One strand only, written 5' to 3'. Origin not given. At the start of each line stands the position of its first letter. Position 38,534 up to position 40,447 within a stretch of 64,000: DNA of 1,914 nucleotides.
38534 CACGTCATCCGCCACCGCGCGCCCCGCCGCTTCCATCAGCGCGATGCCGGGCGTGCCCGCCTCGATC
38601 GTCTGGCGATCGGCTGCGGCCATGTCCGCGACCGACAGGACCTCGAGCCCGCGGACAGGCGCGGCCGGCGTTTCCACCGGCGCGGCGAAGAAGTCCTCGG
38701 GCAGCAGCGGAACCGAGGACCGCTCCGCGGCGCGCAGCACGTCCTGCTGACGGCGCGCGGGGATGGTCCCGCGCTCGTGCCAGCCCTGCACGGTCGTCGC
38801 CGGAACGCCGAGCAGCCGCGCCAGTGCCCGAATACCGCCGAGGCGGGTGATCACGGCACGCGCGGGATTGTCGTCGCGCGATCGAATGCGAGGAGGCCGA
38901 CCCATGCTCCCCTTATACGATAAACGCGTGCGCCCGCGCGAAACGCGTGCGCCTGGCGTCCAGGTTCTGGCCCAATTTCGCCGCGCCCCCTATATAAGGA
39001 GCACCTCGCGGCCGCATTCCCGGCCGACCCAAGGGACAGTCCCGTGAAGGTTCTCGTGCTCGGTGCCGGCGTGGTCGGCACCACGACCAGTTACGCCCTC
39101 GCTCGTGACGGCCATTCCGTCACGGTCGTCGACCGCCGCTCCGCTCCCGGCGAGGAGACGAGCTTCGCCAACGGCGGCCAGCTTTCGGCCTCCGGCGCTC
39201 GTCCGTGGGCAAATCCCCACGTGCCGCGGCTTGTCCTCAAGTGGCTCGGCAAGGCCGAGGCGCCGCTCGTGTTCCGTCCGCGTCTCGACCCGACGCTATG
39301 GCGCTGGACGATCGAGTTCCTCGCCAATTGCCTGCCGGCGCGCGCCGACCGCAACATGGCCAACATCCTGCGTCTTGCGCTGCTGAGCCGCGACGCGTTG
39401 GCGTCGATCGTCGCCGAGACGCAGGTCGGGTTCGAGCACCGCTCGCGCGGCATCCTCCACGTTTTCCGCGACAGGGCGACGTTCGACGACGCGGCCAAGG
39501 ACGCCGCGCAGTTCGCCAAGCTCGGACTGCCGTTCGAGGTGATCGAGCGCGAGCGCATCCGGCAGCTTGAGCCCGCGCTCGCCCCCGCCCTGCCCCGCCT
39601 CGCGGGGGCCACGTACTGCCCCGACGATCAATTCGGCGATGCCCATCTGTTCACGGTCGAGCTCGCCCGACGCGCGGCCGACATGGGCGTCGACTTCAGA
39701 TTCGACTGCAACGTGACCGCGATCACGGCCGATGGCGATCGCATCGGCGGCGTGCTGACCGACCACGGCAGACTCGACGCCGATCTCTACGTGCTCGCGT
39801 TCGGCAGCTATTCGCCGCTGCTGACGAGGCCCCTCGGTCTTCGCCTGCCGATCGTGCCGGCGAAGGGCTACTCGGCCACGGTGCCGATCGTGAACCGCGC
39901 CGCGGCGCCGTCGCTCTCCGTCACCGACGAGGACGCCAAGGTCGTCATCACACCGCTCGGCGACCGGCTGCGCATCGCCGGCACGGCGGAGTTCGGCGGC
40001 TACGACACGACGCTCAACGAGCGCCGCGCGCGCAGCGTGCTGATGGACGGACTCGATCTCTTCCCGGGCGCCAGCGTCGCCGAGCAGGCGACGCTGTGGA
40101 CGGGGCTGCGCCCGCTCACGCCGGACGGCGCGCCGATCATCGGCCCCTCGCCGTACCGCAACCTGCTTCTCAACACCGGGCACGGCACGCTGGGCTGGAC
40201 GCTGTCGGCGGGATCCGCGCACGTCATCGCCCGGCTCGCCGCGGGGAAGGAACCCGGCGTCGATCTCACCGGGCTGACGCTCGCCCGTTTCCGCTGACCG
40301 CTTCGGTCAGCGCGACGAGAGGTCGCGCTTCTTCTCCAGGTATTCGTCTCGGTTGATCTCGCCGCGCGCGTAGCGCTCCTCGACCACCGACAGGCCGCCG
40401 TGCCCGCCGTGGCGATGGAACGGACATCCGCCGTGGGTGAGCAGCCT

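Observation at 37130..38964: Nnr (NAD(P)HX repair) enzyme fused to a phage Cro/YdaS-like HTH, next to a repeat-bearing divergent promoter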

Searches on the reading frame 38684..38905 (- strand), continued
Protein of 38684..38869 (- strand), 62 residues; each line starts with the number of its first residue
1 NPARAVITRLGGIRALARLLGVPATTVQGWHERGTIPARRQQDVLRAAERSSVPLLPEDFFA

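Call 82: find_related_loci(query=A2, collection=viral_contigs, flank=2500)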
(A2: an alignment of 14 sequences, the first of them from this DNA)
Query A2 (74 aa) in viral_contigs; peptide patterns used: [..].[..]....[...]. (x = any residue, [..] = any of these).
111 stretches matched a pattern; 81 encode a relative of the query (tblastn E <= 1e-3); the best 80 are kept; 80 distinct loci.
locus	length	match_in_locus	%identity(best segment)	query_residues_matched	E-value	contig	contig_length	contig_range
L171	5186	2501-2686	52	12-73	1e-16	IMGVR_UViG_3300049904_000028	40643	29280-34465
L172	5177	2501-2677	59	16-73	2e-15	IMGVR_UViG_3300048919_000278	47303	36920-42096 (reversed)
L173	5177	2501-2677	58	16-73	8e-15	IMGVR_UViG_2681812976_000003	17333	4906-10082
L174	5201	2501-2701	49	7-72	1e-14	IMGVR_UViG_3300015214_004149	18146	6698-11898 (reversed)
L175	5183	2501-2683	46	13-73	3e-14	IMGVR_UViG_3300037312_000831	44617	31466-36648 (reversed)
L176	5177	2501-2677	54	16-73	5e-14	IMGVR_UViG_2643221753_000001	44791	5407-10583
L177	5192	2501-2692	50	12-74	8e-14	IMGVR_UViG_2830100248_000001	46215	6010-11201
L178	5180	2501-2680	52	15-73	2e-13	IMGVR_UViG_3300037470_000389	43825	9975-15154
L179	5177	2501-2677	51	14-72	2e-13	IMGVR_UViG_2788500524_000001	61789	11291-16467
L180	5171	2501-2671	53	18-73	3e-13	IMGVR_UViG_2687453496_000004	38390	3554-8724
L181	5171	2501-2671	56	18-73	3e-13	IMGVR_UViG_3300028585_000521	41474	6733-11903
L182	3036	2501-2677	51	14-72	3e-13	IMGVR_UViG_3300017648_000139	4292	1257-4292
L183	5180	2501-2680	50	14-72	4e-13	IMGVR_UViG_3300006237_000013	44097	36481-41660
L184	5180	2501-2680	52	15-73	7e-13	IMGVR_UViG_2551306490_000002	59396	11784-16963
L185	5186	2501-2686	48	13-73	2e-12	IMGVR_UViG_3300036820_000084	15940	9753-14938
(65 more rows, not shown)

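Call 85: search_dna_similar(query=window:38684-38869:-, collection=phages, mode=protein, max_evalue=0.001, max_rows=25)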
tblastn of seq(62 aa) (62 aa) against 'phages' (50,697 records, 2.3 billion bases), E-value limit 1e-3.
Records with a match: 2; places in all: 2; records where one place covers at least 80% of the query: 0.
Best place of each record, by identity: <60% 2.
By first word of the organism name: Azospirillum 2.
By host as written in the record: Azospirillum brasilense Cd 2.
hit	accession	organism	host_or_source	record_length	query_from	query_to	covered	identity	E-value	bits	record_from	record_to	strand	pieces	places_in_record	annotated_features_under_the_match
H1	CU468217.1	Azospirillum phage Cd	Azospirillum brasilense Cd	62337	25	61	60%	54.1%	8e-5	43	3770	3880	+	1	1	none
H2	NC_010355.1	Azospirillum phage Cd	Azospirillum brasilense Cd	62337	25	61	60%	54.1%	8e-5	43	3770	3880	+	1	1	none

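Call 86: get_annotated_region(hit=H2, flank=1500)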
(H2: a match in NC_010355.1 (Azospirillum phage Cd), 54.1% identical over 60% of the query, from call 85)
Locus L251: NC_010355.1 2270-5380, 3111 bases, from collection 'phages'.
description: Azospirillum phage Cd, complete genome.
organism: Azospirillum phage Cd (NCBI taxid 467481)
taxonomy: Viruses; Duplodnaviria; Heunggongvirae; Uroviricota; Caudoviricetes
host: Azospirillum brasilense Cd; source: -; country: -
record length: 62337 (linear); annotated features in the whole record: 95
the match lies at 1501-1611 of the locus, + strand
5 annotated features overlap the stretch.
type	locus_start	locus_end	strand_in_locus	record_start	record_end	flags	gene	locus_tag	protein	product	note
CDS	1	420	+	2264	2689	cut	03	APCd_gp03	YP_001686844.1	hypothetical protein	similar to pRhico091 [Azospirillum brasilense]; unknown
CDS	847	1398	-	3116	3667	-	04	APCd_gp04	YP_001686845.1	helix-turn-helix transcriptional regulator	unknown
CDS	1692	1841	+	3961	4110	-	05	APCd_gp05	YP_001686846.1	hypothetical protein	similar to pRhico090 [Azospirillum brasilense]; unknown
CDS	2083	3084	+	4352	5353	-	06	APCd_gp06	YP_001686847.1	hypothetical protein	similar to pRhico089 [Azospirillum brasilense]; unknown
CDS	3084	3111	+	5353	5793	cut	07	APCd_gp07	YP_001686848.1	hypothetical protein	similar to pRhico088 [Azospirillum brasilense]; unknown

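Call 93: search_protein_families(library=ncbifam, proteins=[P0127, P0124, P0147], max_evalue=0.001)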
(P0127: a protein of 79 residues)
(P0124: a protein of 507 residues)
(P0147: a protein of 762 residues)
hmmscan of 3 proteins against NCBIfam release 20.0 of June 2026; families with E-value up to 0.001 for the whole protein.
P0127 (79 aa): 1 family
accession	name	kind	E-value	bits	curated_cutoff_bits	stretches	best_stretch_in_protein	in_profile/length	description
NF046037.1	carphisopro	domain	3.3e-19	68.8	38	1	12-64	2-54/54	carph-isopro domain-containing protein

P0124 (507 aa): 1 family
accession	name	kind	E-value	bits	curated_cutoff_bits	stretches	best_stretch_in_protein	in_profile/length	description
NF046037.1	carphisopro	domain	2.5e-18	66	38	1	31-84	1-54/54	carph-isopro domain-containing protein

P0147 (762 aa): 12 families
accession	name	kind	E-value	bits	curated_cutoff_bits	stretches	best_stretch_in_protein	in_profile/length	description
NF006621.0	PRK09189.1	equivalog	2.9e-42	144.9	223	1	1-232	1-238/240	uroporphyrinogen-III synthase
NF046037.1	carphisopro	domain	1.7e-16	60.1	38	1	278-330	1-53/54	carph-isopro domain-containing protein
NF004587.0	PRK05928.2-5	equivalog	4.9e-14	52.4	246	1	3-197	8-195/245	uroporphyrinogen-III synthase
NF004395.0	PRK05752.1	equivalog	8e-11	41.7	380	1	2-234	5-250/255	uroporphyrinogen-III synthase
NF004594.0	PRK05928.4-3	equivalog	1.3e-10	41.2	365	1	1-185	2-182/237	uroporphyrinogen-III synthase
NF004592.0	PRK05928.4-1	equivalog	2.6e-09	37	332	1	3-183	4-184/237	uroporphyrinogen-III synthase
NF004593.0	PRK05928.4-2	equivalog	1.7e-08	34.2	275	1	3-222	5-230/247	uroporphyrinogen-III synthase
NF004583.0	PRK05928.1-5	equivalog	6.7e-08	32.3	432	1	44-231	55-245/250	uroporphyrinogen-III synthase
NF004585.0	PRK05928.2-2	equivalog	3.5e-07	29.9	241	1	1-236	3-248/255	uroporphyrinogen-III synthase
NF004591.0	PRK05928.3-6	equivalog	1.1e-06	28.3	341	1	5-151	9-152/229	uroporphyrinogen-III synthase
NF045487.1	ASRP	equivalog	1.9e-05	23.5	300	1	459-609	126-276/593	archaea-specific SMC-related protein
NF004582.0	PRK05928.1-1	equivalog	0.00014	21.6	319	1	1-229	1-243/246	uroporphyrinogen-III synthase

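Call 103: fold_search(model_id=the predicted structure, library=viral)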
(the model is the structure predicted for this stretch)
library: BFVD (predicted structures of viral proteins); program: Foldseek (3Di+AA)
matches with E <= 10: 826; with E <= 0.001: 1
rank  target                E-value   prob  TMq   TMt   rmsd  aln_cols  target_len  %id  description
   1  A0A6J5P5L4            4.7e-04  1.00  0.82  0.50   1.8        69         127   26  Uncharacterized protein [uncultured Caudovirales phage]
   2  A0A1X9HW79            8.2e-03  1.00  0.68  0.68   1.5        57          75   37  (no name in the UniProt tables at hand)
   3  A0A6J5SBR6            8.2e-03  1.00  0.67  0.74   2.1        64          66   33  Uncharacterized protein (Fragment) [uncultured Caudovirales phage]
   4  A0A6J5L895            1.6e-02  1.00  0.63  0.61   1.6        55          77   27  Uncharacterized protein [uncultured Caudovirales phage]
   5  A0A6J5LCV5            1.6e-02  1.00  0.69  0.72   1.4        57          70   28  Bacterial antitoxin YdaS [uncultured Caudovirales phage]
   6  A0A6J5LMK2            1.9e-02  1.00  0.73  0.74   1.5        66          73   26  DNA-binding protein [uncultured Caudovirales phage]
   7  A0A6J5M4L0            1.9e-02  1.00  0.63  0.58   2.1        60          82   33  Uncharacterized protein [uncultured Caudovirales phage]
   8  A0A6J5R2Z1            2.3e-02  1.00  0.70  0.52   2.2        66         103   24  Bacterial antitoxin YdaS [uncultured Caudovirales phage]
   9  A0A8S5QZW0            2.8e-02  1.00  0.59  0.56   6.8        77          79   27  Putative HTH-type transcriptional regulator [Myoviridae sp. cteBs22]
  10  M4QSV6                3.3e-02  1.00  0.70  0.46   3.2        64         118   26  (no name in the UniProt tables at hand)
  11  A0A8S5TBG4            4.4e-02  1.00  0.60  0.59   2.9        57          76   32  Repressor protein [Siphoviridae sp. ctw757]
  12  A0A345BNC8            4.4e-02  1.00  0.56  0.49   8.0        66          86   24  (no name in the UniProt tables at hand)
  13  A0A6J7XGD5            5.0e-02  1.00  0.70  0.49   1.6        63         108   27  Uncharacterized protein [uncultured Caudovirales phage]
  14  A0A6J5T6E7            5.6e-02  1.00  0.63  0.59   1.6        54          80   33  Uncharacterized protein [uncultured Caudovirales phage]
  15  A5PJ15                5.9e-02  1.00  0.65  0.27   2.7        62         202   29  Transcriptional regulator [Escherichia phage Tls]
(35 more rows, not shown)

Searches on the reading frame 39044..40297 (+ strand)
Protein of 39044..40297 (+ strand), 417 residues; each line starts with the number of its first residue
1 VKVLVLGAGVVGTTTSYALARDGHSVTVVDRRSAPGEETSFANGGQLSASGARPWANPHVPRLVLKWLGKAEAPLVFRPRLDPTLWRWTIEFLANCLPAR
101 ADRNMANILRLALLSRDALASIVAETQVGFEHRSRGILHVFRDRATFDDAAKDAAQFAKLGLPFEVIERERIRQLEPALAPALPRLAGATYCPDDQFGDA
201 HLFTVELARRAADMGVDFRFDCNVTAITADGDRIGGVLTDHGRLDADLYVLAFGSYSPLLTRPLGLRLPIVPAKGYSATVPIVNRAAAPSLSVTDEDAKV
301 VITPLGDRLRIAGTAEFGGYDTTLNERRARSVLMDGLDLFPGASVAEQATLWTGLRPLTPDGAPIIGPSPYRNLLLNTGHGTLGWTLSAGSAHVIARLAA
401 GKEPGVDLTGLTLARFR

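Call 81: search_protein_families(library=ncbifam, proteins=[window:39044-40297:+], max_evalue=0.001)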
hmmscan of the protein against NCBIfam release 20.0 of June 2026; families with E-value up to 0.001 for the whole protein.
window:39044-40297:+ (417 aa): 42 families (the best 25 are shown)
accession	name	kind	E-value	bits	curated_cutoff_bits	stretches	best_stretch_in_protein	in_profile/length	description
NF001933.0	PRK00711.1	subfamily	7.5e-153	509.6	383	1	1-416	1-416/429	D-amino acid dehydrogenase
NF009074.0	PRK12409.1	equivalog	3.7e-90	303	494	1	2-398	3-402/410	D-amino acid dehydrogenase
TIGR02352.1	thiamin_ThiO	equivalog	1.9e-44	152.2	250.8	2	107-401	56-349/351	glycine oxidase ThiO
TIGR01373.1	soxB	subfamily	3e-21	75.7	529.45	1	134-416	113-399/407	sarcosine oxidase subunit beta family protein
NF040813.1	pro_dh_Thprot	equivalog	4.3e-18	65.5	600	1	237-406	203-355/362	D-proline dehydrogenase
NF008425.0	PRK11259.1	equivalog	6.3e-13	48.4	257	1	136-417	89-376/377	N-methyl-L-tryptophan oxidase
NF002480.1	PRK01747.1-1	equivalog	7e-13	47.9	540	2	99-372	300-568/645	bifunctional tRNA (5-methylaminomethyl-2-thiouridine)(34)-methyltransferase MnmC2/FAD-dependent 5-carboxymethylaminomethyl-2-thiouridine(34)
TIGR03197.1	MnmC_Cterm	equivalog_domain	3.9e-12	45.9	174.2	1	2-43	1-42/400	FAD-dependent 5-carboxymethylaminomethyl-2-thiouridine(34) oxidoreductase MnmC1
TIGR03364.1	HpnW_proposed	hypoth_equivalog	3.9e-12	45.9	285.1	1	2-52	2-51/365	TIGR03364 family FAD-dependent oxidoreductase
NF045637.1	carotdesatCrtDProt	equivalog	2.1e-09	36.5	580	1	3-37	1-35/485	1-hydroxycarotenoid 3,4-desaturase CrtD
TIGR02032.1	GG-red-SF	subfamily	5e-08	33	158.8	1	3-51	3-48/297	geranylgeranyl reductase family protein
NF033460.1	glycerol3P_ox_II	equivalog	1e-07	31.5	460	1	3-47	4-48/361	type 2 glycerol-3-phosphate oxidase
TIGR01377.1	soxA_mon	subfamily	3.7e-07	29.2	479.65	0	3-35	3-35/381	amino oxidase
NF042421.1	hydcarot_desat_CrtD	equivalog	6.4e-07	28.2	500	1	189-251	215-274/487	1-hydroxycarotenoid 3,4-desaturase CrtD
TIGR02734.1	crtI_fam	subfamily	2.2e-06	26.6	238.1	1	3-38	1-36/504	phytoene desaturase family protein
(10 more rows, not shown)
